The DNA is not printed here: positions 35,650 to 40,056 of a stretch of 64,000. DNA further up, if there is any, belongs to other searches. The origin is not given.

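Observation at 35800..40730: IclR regulator translationally coupled to a 1368-aa exported LamG/propeller protein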

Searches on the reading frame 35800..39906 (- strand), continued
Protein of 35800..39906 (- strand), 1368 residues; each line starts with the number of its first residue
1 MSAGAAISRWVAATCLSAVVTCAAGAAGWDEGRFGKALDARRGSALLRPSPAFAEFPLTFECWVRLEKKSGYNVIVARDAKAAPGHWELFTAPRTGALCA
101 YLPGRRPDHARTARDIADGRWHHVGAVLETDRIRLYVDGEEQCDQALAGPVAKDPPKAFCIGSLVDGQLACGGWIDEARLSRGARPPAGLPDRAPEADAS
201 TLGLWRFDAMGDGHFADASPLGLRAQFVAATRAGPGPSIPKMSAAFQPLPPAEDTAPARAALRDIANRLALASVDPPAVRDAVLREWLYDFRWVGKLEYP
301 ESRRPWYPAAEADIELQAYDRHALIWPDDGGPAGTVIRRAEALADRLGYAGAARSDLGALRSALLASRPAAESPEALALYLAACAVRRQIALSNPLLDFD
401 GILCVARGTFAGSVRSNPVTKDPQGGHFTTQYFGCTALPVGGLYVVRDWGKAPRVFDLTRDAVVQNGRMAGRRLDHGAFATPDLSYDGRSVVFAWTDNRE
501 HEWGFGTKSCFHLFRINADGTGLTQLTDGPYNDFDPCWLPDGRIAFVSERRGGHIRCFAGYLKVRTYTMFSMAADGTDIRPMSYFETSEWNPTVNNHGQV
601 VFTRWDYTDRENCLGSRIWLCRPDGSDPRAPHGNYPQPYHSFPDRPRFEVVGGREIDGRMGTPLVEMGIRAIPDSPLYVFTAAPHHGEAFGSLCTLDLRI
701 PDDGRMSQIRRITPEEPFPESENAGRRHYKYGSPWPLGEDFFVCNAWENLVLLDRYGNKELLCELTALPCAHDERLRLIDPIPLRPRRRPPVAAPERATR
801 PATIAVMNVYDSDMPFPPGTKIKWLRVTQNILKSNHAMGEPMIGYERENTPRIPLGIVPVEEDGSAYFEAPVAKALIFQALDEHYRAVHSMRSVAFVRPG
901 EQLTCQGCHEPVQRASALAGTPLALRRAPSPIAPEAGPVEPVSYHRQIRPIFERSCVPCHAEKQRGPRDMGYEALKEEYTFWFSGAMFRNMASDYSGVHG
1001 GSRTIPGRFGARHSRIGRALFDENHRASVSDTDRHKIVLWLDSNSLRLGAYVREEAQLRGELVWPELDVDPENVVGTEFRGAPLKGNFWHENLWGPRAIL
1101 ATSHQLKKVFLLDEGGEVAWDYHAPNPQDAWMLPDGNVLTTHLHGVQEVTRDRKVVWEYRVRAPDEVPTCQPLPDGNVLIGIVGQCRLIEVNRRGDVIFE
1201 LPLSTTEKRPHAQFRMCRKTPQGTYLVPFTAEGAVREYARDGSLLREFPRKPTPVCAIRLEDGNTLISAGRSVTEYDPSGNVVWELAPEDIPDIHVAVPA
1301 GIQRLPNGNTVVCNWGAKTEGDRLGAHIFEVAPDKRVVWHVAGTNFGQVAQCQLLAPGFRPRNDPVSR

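Call 50: predict_structure(alignment_id=A2)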
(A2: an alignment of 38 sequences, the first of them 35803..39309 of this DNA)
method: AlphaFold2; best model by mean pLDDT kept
length: 1169 residues; sequences in the alignment: 38
mean_pLDDT: 77.7   pTM: 0.77
mean pLDDT of the five models: 77.7, 75.0, 74.7, 72.0, 70.6
residues with pLDDT >= 90: 427; 70-90: 411; 50-70: 180; < 50: 151
segments of 3 or more residues with pLDDT < 50: 31-41, 213-231, 356-364, 408-417, 434-441, 633-652, 709-716, 782-788, 790-808, 846-853, 870-895
pLDDT, mean of each block of 10 residues (from residue 1): 71 82 77 40 71 92 97 94 94 75 56 77 90 93 92 91 95 93 96 88 88 45 40 69 91 88 89 90 93 93 78 94 90 88 89 49 58 86 61 88 64 48 70 49 53 56 74 92 70 87 72 83 63 89 91 93 92 86 93 61 75 67 84 43 31 74 88 63 85 55 57 50 84 82 77 89 81 63 45 39 43 78 89 90 55 56 58 42 37 58 93 88 93 94 95 95 92 94 93 95 89 90 94 94 93 93 89 91 86 90 83 91 88 77 85 89 81
secondary structure, 60 per line:
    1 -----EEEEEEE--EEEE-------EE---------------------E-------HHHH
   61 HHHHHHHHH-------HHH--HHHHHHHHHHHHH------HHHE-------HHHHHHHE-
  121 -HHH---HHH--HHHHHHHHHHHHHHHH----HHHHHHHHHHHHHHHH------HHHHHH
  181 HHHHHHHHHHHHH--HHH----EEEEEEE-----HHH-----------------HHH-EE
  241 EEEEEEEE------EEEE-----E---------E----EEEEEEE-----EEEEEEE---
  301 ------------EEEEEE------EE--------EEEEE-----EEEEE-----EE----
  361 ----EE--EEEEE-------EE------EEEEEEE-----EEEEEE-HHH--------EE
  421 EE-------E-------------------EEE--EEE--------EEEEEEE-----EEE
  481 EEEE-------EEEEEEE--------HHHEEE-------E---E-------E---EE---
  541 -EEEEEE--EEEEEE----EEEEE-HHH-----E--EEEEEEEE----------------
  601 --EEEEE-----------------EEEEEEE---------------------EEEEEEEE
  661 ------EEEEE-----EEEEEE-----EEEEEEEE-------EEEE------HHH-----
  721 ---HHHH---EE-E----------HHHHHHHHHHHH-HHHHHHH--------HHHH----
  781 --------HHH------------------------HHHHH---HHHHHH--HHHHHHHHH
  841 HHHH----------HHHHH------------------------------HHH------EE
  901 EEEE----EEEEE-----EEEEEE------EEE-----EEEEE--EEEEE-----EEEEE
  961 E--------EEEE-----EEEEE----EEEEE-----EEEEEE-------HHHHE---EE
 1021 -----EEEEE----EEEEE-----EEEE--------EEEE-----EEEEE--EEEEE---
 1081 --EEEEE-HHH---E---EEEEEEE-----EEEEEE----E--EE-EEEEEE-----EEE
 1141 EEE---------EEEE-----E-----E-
elements in order (helices of 4 or more, strands of 3 or more residues): E6-12 E15-18 H57-69 H82-94 H112-118 H133-148 H153-168 H175-193 E203-209 E239-248 E255-258 E279-285 E291-297 E313-318 E335-339 E345-349 E369-373 E389-395 E401-406 E419-422 E450-452 E455-457 E466-472 E478-484 E492-498 E510-512 E542-547 E550-555 E560-564 E577-584 E603-607 E625-631 E653-660 E667-671 E677-682 E688-695 E703-706 H724-727 H745-756 H758-764 H773-776 H816-820 H824-829 H832-844 H855-859 E899-904 E909-913 E919-924 E931-933 E939-943 E946-950 E956-961 E970-973 E979-983 E988-992 E998-1003 H1011-1014 E1026-1030 E1035-1039 E1045-1048 E1057-1060 E1066-1070 E1073-1077 E1083-1087 E1099-1105 E1111-1116 E1127-1132 E1138-1143 E1153-1156

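Call 52: fold_search(model_id=the predicted structure, library=pdb)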
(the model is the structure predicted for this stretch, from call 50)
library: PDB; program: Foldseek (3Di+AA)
matches with E <= 10: 1488; with E <= 0.001: 941
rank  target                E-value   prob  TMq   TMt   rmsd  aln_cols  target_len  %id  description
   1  3no2                  1.9e-19  1.00  0.21  0.86   2.4       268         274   27  Crystal structure of a protein of unknown function (BACCAC_01654) from Bacteroides caccae at 1.35 A resolution (released 2010-07-28)
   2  5c2v_A                2.8e-17  1.00  0.36  0.51   8.0       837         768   15  Kuenenia stuttgartiensis Hydrazine Synthase (released 2015-10-14)
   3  5c2v_D                6.4e-17  1.00  0.35  0.51   8.3       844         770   15  Kuenenia stuttgartiensis Hydrazine Synthase (released 2015-10-14)
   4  8jut_A                1.2e-11  1.00  0.20  0.07  21.7      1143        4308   10  rat megalin RAP complex (released 2024-06-19)
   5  8jx8_B                1.3e-11  1.00  0.18  0.15  22.8      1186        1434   10  rat megalin head (released 2024-06-19)
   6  8jxe_A                1.6e-11  1.00  0.19  0.16  21.8      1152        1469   10  rat megalin RAP complex head (released 2024-06-19)
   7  9i3v_B                3.9e-11  1.00  0.18  0.07  22.4      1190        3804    9  Cryo-EM structure of the human LRP2 ectodomain (released 2026-02-04)
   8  9qaw_B                6.0e-11  1.00  0.18  0.07  22.4      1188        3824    9  CryoEM structure of the human LRP2 receptor ectodomain in complex with LRPAP1 (released 2026-03-11)
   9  9cwm_A                9.2e-11  1.00  0.19  0.08  21.6      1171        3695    8  Cryo-EM structure of human Low-density lipoprotein receptor-related protein 2 (released 2025-08-06)
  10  3s8v_B                1.4e-10  1.00  0.21  0.35  18.0       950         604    8  Crystal structure of LRP6-Dkk1 complex (released 2011-10-26)
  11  9bfp_A                1.8e-10  1.00  0.18  0.20  22.6      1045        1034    8  Cryo-EM structure of Sevenless extracellular domain (monomer) (released 2025-01-29)
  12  8em7_A                2.1e-10  1.00  0.19  0.07  21.6      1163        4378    9  Cryo-EM structure of LRP2 at pH 5.2 (released 2023-02-08)
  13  7qrv_A                2.4e-10  1.00  0.18  0.67   3.8       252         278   13  Crystal structure of NHL domain of TRIM2 (full C-terminal) (released 2022-05-04)
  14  9cwm_B                2.7e-10  1.00  0.18  0.08  22.1      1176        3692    9  Cryo-EM structure of human Low-density lipoprotein receptor-related protein 2 (released 2025-08-06)
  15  7bid                  3.9e-10  1.00  0.18  0.66   3.8       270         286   14  Crystal structure of v31WRAP-T, a 7-bladed designer protein (released 2021-09-22)
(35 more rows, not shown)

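Call 53: search_solved_structures(query=A1, max_evalue=0.01, show_alignments=3)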
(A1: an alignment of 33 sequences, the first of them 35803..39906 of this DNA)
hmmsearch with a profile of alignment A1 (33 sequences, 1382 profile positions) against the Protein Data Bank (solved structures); distinct sequences matched with E-value up to 0.01: 13.
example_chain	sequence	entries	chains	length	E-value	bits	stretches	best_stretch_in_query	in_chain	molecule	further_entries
3no2_A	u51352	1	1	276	1.1e-42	149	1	1110-1362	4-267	uncharacterized protein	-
3qcw_A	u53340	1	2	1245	3.8e-07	31.3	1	59-164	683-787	Neurexin-1-alpha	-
2jd4_A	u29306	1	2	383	6.6e-06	27.2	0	109-183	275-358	LAMININ SUBUNIT ALPHA-1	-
5ik7_A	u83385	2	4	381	1.6e-05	25.9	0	40-162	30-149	Laminin subunit alpha-2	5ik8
1dyk_A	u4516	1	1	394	1.7e-05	25.8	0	40-162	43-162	LAMININ ALPHA 2 CHAIN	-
5ik4_A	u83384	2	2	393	1.8e-05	25.7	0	113-186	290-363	Laminin subunit alpha-2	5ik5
1okq_A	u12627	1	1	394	1.8e-05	25.7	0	42-162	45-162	LAMININ ALPHA 2 CHAIN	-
2r16_A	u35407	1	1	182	5.4e-05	24.1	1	59-165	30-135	Neurexin-1-alpha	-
3r05_A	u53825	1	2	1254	6.6e-05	23.8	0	59-164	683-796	Neurexin-1-alpha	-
5c2v_A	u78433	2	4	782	8.9e-05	23.4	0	870-928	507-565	HYDRAZINE SYNTHASE ALPHA SUBUNIT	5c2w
1za4_A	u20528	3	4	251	0.0012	19.7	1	70-186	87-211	Thrombospondin 1 | Thrombospondin-1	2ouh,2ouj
2erf_A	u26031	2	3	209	0.0014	19.5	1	70-179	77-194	Thrombospondin-1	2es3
1z78_A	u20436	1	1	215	0.0015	19.4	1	70-179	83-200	Thrombospondin 1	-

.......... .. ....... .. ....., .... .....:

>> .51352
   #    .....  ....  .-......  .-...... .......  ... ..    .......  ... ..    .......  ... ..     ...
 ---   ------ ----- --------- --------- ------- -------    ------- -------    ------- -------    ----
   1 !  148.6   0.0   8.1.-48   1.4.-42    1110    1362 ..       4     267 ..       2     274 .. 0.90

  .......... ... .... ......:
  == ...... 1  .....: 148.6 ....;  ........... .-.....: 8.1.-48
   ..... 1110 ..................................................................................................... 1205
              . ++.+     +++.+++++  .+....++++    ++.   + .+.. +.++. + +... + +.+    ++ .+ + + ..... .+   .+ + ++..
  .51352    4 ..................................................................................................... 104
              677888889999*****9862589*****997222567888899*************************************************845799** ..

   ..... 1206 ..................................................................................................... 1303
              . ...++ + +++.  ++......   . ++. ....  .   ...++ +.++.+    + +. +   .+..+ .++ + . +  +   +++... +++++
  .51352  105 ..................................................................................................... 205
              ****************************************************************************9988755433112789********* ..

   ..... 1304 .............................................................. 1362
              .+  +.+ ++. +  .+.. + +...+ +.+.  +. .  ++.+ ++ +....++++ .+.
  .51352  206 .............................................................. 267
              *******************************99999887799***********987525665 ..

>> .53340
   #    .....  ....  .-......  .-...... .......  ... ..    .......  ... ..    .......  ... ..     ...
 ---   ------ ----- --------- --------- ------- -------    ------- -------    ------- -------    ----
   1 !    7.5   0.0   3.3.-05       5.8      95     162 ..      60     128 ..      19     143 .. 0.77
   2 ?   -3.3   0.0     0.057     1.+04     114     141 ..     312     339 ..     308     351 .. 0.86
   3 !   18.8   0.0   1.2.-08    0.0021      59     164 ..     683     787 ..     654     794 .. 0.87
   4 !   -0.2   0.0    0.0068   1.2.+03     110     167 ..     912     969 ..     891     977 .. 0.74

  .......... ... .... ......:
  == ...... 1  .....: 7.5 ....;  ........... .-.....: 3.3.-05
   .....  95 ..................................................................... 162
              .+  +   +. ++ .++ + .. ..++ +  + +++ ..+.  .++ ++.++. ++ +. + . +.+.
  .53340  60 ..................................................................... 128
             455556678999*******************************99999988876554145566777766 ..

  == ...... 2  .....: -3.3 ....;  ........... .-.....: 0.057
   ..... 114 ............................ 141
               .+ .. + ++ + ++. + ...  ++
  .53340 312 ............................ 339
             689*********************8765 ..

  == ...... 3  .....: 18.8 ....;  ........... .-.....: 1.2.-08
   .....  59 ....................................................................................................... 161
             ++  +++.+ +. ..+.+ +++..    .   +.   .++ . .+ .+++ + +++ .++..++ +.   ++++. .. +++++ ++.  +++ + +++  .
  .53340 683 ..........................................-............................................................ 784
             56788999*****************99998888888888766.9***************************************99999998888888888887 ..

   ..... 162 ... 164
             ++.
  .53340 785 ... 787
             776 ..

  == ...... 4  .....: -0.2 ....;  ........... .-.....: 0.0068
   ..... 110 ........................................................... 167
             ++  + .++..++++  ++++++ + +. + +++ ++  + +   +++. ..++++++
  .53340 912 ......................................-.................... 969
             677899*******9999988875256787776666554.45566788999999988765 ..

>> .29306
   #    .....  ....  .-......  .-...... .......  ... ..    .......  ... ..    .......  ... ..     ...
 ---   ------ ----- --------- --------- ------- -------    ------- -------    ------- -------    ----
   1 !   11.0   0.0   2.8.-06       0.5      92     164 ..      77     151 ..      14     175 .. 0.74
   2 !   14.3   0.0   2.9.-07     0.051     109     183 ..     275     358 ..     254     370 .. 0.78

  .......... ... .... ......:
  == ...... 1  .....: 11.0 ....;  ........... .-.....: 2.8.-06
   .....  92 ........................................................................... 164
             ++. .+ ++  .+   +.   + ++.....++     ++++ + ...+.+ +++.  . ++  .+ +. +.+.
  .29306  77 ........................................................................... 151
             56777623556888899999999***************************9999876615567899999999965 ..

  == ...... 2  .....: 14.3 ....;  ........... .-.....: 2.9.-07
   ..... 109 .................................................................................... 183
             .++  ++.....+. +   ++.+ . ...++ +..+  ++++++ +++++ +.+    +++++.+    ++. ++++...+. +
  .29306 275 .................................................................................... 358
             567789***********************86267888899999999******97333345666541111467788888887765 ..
